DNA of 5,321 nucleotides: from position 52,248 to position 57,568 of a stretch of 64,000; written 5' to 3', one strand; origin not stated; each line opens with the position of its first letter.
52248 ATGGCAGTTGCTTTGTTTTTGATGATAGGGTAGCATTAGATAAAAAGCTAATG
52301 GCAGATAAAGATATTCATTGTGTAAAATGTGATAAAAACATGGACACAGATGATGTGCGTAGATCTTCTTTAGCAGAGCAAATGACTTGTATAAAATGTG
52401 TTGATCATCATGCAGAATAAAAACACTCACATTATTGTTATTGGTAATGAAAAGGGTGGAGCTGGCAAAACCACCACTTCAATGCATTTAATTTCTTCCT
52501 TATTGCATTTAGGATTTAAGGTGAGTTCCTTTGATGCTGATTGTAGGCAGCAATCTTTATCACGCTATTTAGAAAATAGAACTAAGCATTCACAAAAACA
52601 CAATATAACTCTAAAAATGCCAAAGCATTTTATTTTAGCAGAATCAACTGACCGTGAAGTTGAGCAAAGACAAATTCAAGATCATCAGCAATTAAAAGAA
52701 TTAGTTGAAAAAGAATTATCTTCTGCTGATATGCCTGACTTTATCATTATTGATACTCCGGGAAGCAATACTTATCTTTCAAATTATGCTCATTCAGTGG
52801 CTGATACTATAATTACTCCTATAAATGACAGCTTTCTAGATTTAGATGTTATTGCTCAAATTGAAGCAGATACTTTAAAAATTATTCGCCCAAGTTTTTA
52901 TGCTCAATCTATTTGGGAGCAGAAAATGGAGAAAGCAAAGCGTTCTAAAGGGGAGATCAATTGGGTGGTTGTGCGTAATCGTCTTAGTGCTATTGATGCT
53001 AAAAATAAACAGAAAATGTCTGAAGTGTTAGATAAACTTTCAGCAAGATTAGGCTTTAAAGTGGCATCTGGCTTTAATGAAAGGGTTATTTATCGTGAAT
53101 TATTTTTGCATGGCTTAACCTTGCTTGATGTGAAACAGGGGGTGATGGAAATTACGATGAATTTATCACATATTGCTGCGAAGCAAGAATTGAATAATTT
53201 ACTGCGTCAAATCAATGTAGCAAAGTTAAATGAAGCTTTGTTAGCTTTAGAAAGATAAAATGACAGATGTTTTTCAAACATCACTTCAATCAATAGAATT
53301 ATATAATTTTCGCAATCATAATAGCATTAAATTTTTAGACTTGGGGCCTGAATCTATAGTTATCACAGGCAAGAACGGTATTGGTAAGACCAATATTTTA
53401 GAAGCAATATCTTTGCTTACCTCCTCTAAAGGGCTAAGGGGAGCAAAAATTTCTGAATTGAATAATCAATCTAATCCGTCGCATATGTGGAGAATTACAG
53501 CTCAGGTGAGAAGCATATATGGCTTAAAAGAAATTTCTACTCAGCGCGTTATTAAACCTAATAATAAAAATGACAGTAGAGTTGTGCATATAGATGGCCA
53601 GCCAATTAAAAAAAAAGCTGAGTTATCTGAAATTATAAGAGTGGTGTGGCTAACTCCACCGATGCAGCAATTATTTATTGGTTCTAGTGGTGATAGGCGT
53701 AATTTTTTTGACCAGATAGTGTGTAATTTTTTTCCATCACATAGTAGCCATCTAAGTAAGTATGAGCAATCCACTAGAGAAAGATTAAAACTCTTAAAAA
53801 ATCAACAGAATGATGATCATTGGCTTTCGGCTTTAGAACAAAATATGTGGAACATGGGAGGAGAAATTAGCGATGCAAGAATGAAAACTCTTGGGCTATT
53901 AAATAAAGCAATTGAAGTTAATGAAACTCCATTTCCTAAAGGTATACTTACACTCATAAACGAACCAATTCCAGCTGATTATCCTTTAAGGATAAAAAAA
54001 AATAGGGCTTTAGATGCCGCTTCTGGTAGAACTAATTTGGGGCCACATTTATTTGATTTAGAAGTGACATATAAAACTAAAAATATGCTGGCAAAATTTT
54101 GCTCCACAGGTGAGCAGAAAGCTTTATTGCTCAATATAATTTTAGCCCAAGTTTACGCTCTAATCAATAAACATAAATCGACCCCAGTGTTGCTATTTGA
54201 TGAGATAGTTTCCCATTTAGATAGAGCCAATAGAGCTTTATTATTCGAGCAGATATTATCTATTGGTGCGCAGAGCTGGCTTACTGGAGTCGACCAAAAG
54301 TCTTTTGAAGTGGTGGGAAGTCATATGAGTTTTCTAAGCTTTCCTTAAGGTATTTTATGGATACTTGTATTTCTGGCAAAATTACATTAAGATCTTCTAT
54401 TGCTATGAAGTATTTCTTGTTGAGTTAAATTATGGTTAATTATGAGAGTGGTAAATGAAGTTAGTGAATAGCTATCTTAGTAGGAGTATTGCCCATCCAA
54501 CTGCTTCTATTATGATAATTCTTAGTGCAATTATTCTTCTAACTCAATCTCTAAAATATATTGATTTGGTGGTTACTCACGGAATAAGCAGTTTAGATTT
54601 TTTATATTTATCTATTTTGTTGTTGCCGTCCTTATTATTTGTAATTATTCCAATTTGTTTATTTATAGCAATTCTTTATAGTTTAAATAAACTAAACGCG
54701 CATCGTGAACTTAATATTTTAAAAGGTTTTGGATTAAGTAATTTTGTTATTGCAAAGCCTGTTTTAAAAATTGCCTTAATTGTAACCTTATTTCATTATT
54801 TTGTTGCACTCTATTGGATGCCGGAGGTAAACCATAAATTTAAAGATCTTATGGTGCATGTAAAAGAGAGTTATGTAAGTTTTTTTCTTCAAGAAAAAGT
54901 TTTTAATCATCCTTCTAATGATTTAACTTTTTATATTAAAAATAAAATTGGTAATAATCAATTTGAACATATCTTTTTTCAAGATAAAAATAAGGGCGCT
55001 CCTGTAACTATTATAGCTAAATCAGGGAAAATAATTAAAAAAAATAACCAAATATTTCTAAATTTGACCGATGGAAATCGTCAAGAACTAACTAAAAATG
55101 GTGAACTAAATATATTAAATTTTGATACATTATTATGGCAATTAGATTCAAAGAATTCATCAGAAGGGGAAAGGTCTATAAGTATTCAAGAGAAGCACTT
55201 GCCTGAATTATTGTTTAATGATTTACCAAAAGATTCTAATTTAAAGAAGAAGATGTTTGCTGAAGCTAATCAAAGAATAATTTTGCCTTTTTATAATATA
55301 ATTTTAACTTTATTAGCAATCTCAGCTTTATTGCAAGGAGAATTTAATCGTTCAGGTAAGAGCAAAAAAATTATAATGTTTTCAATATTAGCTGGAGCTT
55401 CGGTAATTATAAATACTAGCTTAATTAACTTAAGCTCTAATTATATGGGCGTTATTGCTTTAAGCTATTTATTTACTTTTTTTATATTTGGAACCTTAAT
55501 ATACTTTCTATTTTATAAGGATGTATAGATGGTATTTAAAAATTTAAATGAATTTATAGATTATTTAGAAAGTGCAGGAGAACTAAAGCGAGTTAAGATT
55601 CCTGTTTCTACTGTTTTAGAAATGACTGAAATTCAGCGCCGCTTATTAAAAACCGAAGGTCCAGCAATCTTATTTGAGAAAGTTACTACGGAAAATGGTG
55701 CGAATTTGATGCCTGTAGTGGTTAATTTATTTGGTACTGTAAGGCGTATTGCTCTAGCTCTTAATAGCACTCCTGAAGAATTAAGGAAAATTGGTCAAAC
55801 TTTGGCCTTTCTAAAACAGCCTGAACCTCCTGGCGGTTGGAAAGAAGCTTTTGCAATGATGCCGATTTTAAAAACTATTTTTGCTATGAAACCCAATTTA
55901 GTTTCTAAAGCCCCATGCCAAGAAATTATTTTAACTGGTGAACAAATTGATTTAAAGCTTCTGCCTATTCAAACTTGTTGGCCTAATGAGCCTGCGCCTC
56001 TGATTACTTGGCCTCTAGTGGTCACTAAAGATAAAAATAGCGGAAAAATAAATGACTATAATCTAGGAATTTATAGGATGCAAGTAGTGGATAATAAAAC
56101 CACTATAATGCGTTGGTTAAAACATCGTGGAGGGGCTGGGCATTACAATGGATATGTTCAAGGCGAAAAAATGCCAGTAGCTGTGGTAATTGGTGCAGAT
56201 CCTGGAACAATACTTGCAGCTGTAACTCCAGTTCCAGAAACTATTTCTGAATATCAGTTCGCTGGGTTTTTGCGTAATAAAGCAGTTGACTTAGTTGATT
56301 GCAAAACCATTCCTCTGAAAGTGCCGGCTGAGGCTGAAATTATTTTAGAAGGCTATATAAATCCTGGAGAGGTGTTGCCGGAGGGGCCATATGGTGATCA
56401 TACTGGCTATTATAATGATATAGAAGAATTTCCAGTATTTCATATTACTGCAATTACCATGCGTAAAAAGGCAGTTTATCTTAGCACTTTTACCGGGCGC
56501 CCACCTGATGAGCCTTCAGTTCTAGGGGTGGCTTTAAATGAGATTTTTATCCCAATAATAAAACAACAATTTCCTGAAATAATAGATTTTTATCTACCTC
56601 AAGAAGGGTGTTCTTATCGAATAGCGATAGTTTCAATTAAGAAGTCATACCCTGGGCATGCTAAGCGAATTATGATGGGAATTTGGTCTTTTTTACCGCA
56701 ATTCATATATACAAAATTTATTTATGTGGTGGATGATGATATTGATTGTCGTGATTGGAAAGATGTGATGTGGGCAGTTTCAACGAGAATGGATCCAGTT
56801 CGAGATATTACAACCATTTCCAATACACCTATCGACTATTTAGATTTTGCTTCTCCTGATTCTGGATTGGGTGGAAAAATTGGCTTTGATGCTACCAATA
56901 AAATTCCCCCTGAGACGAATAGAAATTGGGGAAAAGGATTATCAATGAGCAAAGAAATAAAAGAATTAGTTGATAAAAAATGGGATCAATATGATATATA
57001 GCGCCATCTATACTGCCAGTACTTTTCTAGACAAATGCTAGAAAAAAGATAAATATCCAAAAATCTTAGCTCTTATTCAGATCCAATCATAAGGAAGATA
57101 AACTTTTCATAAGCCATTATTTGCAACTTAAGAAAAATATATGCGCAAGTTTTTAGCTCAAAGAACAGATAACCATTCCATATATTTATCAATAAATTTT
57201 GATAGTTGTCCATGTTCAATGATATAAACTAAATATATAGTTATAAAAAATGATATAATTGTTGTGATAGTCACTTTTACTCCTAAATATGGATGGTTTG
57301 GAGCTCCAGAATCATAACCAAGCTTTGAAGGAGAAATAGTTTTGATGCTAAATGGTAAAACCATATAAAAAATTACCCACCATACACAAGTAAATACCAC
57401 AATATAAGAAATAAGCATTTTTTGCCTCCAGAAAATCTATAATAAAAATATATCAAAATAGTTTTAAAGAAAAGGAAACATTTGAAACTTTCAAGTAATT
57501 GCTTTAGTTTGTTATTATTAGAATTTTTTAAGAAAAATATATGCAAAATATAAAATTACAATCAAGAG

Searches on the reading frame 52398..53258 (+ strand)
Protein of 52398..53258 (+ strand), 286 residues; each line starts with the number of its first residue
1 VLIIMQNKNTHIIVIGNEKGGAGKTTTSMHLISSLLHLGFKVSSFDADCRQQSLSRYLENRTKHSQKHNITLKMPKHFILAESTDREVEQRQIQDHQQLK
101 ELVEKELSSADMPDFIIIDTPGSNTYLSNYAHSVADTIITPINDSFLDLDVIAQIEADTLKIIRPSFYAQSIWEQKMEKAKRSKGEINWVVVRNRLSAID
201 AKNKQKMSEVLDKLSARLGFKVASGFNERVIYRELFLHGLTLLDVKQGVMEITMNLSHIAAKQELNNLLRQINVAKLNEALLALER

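Call 21: search_protein_families(library=pfam, proteins=[window:52398-53258:+], max_evalue=0.001)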
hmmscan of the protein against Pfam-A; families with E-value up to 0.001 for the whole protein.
window:52398-53258:+ (286 aa): 7 families
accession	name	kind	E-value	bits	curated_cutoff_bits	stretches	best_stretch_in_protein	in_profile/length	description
PF09140.17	MipZ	-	6.4e-102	340.8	20.7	1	11-275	1-261/262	ATPase MipZ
PF13614.12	AAA_31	-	3.5e-14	53.6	27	1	11-156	2-161/177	AAA domain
PF01656.29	CbiA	-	2.2e-09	37.7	25.4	1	13-124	1-86/125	CobQ/CobB/MinD/ParA nucleotide binding domain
PF10609.15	ParA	-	2.4e-08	34.2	27.1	1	10-121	3-120/246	NUBPL iron-transfer P-loop NTPase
PF07015.17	VirC1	-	1.6e-06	28.1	24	1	12-66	3-56/231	VirC1 protein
PF13500.12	AAA_26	-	0.00079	19.8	27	0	12-123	3-109/198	AAA domain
PF16575.11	CLP1_P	-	0.00085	19.6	26.6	0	22-125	5-115/188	mRNA cleavage and polyadenylation factor CLP1 P-loop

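Call 24: find_encoding_contigs(protein=window:52398-53258:+, flank=10000, max_places=10)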
Protein window:52398-53258:+ (286 aa): no gene with exactly this product is on record in the collection.

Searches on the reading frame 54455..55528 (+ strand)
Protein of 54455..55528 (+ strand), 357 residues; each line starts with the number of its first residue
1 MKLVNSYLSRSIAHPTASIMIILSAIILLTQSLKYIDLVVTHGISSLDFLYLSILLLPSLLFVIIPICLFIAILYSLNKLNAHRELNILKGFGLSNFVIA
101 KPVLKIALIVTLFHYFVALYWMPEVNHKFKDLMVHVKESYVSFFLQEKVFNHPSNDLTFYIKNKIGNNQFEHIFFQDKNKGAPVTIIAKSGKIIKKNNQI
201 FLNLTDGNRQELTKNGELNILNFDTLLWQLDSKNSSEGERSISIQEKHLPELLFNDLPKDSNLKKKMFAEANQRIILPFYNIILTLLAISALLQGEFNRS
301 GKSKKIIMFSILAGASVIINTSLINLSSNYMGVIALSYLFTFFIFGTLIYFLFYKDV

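Call 22: search_protein_families(library=ncbifam, proteins=[window:54455-55528:+], max_evalue=0.00001)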
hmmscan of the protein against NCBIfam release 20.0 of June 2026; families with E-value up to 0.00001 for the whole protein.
window:54455-55528:+ (357 aa): 2 families
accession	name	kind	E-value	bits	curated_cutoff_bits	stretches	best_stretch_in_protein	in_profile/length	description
TIGR04407.1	LptF_YjgP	equivalog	3.5e-68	229.9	230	1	4-352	2-345/347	LPS export ABC transporter permease LptF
TIGR04408.1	LptG_lptG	equivalog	1.3e-24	86.5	240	1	5-354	3-349/351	LPS export ABC transporter permease LptG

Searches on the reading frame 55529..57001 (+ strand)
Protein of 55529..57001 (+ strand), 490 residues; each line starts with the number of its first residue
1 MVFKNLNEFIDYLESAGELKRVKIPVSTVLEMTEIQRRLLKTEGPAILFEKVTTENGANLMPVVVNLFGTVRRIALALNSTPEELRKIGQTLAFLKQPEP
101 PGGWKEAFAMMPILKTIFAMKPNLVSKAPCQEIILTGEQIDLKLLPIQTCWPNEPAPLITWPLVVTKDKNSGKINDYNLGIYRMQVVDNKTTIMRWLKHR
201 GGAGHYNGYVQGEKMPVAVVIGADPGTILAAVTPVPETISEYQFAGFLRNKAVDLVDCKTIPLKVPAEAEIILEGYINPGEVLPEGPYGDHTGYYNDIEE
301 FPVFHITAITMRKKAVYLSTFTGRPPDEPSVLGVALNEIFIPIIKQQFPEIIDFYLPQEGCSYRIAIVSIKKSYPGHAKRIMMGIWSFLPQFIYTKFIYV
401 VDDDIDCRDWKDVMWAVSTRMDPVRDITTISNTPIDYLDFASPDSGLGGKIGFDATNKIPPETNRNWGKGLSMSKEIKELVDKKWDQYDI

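Call 22: search_protein_families(library=ncbifam, proteins=[window:55529-57001:+], max_evalue=0.00001)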
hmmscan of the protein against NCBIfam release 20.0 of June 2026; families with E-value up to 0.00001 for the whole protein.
window:55529-57001:+ (490 aa): 7 families
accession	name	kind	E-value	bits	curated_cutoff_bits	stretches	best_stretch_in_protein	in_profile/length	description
NF008175.0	PRK10922.1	equivalog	5.1e-204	678.4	788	1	1-490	4-490/497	4-hydroxy-3-polyprenylbenzoate decarboxylase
TIGR00148.1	TIGR00148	subfamily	4e-157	523.4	244.85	1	7-458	2-438/438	UbiD family decarboxylase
TIGR03701.1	mena_SCO4490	equivalog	8.7e-142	472.9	495.9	1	8-450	1-433/433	menaquinone biosynthesis decarboxylase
NF041204.1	VdcC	exception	4.8e-78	262.7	650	1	4-482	2-462/467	non-oxidative hydroxyarylic acid decarboxylases subunit C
TIGR02724.1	phenyl_P_beta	equivalog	4.4e-49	167.1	468.95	1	6-488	3-469/472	phenylphosphate carboxylase subunit beta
TIGR02723.1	phenyl_P_alpha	equivalog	2.3e-40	138.7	564.6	1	4-434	8-417/485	phenylphosphate carboxylase subunit alpha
NF041219.1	BagN_FevL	exception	1.1e-36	126.5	1000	1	3-425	17-436/502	bagremycin/ferroverdin biosynthesis UbiD family decarboxylase BagN/FevL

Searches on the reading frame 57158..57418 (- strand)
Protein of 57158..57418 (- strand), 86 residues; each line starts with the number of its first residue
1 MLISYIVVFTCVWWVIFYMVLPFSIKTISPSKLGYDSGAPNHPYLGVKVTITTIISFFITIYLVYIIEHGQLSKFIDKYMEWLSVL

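Call 48: search_protein_families(library=pfam, proteins=[window:57158-57418:-], max_evalue=0.0001)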
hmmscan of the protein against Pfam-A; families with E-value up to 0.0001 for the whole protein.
window:57158-57418:- (86 aa): 1 family
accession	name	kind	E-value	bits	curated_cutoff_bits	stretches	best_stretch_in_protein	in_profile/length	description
PF07330.17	DUF1467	-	1.2e-14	54.4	29.4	1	3-72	4-77/83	Protein of unknown function (DUF1467)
